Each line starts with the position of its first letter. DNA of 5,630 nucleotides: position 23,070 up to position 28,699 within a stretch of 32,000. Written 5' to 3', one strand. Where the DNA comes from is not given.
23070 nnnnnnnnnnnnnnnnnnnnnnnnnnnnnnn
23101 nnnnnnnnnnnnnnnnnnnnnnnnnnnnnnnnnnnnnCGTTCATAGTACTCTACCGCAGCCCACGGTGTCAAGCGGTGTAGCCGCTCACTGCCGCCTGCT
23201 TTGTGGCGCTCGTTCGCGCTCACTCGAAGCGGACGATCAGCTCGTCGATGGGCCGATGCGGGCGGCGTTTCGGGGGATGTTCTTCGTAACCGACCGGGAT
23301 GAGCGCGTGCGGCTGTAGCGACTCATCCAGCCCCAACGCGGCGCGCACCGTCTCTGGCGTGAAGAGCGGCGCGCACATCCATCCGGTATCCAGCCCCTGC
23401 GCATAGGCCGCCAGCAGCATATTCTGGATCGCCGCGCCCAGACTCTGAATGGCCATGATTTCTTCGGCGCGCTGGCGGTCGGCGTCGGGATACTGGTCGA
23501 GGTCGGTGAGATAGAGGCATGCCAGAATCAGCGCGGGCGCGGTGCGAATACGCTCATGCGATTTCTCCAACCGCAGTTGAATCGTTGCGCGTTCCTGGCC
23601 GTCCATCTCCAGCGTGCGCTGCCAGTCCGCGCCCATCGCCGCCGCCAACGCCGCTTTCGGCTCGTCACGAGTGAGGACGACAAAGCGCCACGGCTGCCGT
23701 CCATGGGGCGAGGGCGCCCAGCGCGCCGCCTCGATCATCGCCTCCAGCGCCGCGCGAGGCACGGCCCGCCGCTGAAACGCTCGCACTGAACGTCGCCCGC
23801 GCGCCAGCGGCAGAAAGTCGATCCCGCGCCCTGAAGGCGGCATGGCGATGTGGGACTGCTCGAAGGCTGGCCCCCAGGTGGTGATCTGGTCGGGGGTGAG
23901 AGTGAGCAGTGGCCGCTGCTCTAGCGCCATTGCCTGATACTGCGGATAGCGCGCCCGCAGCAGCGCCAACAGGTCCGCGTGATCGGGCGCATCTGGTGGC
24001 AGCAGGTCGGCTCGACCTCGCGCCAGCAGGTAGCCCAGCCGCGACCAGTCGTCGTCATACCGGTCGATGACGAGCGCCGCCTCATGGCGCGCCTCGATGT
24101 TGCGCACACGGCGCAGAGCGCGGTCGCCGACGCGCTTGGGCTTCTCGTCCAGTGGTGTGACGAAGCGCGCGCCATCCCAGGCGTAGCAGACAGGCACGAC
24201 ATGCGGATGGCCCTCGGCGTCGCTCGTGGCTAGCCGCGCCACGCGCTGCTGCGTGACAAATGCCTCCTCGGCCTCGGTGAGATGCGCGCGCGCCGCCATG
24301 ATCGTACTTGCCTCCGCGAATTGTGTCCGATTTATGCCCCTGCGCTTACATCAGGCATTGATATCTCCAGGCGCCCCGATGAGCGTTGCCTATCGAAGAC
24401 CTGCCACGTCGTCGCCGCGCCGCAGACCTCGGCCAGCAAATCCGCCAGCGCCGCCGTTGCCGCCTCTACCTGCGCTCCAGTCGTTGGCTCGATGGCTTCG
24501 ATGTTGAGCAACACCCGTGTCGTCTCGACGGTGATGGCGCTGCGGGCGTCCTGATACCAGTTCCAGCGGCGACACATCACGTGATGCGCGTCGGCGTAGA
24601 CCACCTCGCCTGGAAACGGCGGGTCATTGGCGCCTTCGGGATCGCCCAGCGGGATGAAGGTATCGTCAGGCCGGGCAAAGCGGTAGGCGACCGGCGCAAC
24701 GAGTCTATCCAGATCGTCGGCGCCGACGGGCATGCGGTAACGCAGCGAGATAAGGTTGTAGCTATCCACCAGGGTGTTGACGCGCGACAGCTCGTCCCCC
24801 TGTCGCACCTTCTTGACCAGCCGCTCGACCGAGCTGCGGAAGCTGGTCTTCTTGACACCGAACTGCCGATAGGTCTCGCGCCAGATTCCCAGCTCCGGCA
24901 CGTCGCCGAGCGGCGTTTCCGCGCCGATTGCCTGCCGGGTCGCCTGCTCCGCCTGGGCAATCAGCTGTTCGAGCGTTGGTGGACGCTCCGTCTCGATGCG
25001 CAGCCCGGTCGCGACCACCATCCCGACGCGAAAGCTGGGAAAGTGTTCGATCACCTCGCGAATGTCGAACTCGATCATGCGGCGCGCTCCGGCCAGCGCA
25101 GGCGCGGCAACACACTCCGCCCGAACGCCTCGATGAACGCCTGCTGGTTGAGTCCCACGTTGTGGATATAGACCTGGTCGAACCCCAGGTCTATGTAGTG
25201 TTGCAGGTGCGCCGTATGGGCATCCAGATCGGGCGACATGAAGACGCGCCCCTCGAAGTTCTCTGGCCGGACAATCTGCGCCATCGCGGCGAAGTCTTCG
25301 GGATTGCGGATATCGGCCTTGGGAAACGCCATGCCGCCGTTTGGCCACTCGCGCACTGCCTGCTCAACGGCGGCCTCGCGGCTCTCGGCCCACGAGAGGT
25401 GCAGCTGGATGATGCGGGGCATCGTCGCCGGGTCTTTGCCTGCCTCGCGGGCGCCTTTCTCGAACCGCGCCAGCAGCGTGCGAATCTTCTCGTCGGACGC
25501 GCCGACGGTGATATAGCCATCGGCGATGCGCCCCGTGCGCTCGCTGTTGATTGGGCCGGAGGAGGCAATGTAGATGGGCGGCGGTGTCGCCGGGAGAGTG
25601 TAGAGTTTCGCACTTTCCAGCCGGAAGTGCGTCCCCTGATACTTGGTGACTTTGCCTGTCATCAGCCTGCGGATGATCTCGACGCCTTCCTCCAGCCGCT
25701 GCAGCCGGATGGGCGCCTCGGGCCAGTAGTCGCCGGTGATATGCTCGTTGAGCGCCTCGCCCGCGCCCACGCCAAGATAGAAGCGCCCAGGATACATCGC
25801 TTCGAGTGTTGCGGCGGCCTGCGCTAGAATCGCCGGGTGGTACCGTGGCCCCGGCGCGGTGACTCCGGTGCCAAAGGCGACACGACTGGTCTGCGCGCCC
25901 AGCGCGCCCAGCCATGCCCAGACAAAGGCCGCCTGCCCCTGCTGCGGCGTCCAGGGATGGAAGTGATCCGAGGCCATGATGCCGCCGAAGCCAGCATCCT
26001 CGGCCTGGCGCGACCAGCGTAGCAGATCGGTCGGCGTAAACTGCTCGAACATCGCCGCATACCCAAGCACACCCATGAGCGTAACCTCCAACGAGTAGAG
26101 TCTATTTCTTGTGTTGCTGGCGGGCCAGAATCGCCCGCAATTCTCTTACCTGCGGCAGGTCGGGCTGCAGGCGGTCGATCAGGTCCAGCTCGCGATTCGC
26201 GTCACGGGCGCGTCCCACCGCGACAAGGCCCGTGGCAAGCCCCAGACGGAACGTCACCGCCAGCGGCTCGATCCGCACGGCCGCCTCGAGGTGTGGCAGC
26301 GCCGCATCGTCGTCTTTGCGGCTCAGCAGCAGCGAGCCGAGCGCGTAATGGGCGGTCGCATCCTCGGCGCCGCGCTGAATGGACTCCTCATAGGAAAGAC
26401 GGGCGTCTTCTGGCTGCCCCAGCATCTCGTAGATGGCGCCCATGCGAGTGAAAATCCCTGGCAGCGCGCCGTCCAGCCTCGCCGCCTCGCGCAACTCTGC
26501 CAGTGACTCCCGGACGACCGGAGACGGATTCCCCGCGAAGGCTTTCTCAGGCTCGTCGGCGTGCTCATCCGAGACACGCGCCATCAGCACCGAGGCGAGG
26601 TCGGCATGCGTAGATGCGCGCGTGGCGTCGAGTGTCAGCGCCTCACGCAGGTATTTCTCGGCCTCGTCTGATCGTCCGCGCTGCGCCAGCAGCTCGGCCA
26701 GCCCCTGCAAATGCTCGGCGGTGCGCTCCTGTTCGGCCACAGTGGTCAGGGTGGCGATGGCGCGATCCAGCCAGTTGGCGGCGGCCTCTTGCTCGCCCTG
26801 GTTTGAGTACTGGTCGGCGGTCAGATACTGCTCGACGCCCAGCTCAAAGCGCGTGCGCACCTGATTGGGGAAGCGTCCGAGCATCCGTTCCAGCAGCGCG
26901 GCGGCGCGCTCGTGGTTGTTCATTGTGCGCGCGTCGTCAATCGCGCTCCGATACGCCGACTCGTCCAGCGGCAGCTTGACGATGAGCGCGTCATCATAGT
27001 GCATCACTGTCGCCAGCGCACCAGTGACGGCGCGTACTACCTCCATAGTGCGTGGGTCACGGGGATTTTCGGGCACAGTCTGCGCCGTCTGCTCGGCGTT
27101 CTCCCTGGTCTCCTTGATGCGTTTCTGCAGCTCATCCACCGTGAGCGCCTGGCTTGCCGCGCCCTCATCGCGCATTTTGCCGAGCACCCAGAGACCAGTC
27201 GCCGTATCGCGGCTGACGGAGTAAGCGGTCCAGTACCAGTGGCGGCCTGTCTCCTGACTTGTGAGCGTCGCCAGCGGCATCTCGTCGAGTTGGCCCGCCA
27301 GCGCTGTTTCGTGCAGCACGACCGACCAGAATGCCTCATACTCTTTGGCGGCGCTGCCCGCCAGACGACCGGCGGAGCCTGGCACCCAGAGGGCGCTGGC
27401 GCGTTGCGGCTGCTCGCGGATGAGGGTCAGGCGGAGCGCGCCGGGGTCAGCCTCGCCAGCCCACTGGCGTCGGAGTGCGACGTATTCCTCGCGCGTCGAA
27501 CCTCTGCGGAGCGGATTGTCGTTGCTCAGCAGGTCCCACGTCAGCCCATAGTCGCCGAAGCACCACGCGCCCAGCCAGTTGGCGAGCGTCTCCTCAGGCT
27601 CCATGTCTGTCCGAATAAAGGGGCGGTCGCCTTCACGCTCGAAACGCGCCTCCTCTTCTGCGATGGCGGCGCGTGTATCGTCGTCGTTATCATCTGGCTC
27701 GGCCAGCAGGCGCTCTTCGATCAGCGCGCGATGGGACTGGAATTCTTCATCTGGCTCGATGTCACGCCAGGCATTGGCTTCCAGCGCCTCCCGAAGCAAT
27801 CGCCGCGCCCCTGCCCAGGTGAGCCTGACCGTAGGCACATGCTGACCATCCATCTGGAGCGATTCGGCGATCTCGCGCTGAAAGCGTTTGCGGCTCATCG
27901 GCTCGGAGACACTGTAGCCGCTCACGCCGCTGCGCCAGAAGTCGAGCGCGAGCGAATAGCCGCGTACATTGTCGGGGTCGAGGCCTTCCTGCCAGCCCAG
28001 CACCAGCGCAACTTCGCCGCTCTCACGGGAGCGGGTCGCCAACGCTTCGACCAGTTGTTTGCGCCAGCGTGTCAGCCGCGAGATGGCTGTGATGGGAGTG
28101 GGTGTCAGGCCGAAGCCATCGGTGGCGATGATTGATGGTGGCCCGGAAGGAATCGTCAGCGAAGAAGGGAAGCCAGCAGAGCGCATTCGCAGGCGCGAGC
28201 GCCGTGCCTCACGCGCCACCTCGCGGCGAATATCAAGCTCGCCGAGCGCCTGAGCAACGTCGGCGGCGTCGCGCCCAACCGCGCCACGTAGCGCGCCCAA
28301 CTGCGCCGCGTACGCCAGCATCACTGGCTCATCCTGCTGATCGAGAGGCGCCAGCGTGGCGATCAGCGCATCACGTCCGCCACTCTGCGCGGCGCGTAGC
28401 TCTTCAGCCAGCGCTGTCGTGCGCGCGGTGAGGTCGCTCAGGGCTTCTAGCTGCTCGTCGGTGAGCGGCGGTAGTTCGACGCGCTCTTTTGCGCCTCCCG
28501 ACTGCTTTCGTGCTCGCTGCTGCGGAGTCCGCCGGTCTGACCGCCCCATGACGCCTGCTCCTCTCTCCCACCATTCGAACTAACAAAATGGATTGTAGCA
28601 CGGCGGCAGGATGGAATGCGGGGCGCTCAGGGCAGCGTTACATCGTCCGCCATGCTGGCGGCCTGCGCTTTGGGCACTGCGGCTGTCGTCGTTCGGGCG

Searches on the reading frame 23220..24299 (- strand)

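Call 27: search_protein_families(library=pfam, proteins=[window:23220-24299:-], max_evalue=0.001)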
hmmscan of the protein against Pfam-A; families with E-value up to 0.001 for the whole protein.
window:23220-24299:- (359 aa): 4 families
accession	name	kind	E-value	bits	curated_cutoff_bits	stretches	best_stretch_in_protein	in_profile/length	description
PF00881.29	Nitroreductase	-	2.1e-35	122.8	23.5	1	167-338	2-167/167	Nitroreductase family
PF01243.27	PNPOx_N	-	6.5e-15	56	28.1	1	7-142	1-119/120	Pyridoxamine 5'-phosphate oxidase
PF14512.11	TM1586_NiRdase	-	2.6e-07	30.9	27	0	185-215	160-190/215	Putative TM nitroreductase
PF12900.13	Pyridox_ox_2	-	9.9e-06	26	27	1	12-140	6-137/140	Pyridoxamine 5'-phosphate oxidase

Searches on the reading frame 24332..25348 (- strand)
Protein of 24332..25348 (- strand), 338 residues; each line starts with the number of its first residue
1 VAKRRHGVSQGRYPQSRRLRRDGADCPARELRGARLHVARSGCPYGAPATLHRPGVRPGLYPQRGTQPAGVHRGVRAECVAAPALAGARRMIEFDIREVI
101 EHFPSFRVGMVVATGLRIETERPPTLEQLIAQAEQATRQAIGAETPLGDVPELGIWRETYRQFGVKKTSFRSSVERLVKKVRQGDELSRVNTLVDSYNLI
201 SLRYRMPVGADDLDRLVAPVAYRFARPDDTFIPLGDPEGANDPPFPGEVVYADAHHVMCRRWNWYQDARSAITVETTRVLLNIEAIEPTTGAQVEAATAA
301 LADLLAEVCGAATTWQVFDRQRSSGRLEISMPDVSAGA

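Call 27: search_protein_families(library=pfam, proteins=[window:24332-25348:-], max_evalue=0.001)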
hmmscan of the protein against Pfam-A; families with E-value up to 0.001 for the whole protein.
window:24332-25348:- (338 aa): 1 family
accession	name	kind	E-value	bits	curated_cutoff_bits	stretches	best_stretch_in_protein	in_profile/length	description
PF03483.22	B3_4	-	5e-22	78.8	29.3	1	156-309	2-173/174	B3/4 domain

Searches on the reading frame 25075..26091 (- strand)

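Call 27: search_protein_families(library=pfam, proteins=[window:25075-26091:-], max_evalue=0.001)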
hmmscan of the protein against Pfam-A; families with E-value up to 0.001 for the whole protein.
window:25075-26091:- (338 aa): 1 family
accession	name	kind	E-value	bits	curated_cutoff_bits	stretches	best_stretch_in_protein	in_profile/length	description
PF00296.26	Bac_luciferase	-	7.2e-60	203.4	27.9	1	17-306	19-314/314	Luciferase-like monooxygenase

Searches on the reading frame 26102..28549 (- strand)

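Call 27: search_protein_families(library=pfam, proteins=[window:26102-28549:-], max_evalue=0.001)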
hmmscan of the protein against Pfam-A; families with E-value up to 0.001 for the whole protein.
window:26102-28549:- (815 aa): 12 families
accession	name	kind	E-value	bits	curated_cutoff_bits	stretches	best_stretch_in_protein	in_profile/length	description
PF13428.12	TPR_14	-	6.5e-13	48.4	23.5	0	614-652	4-42/44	Tetratricopeptide repeat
PF00515.34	TPR_1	-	7.8e-13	48.1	27.8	0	615-641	5-31/34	Tetratricopeptide repeat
PF07719.23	TPR_2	-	1.4e-11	44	27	0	616-641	6-31/34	Tetratricopeptide repeat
PF13181.12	TPR_8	-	7.4e-11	41.7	25.7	0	616-642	6-32/34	Tetratricopeptide repeat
PF14559.12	TPR_19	-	1.2e-10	42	25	1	742-806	2-66/68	Tetratricopeptide repeat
PF13414.12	TPR_11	-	6.5e-09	35.8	26.8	0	710-741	7-38/42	TPR repeat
PF13424.12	TPR_12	-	2e-08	34.7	30.1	1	579-640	11-74/77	Tetratricopeptide repeat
PF13432.12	TPR_16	-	3.6e-07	31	32.7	1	710-762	10-62/65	Tetratricopeptide repeat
PF13176.12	TPR_7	-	8e-06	26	27.9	0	614-642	2-30/36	Tetratricopeptide repeat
PF13431.12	TPR_17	-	1.8e-05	25.1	24.4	0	688-717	4-33/34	Tetratricopeptide repeat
PF13374.12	TPR_10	-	0.0001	22.7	27.5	0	610-639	1-30/42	Tetratricopeptide repeat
PF13174.12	TPR_6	-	0.00095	20.1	26.3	0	541-562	12-32/33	Tetratricopeptide repeat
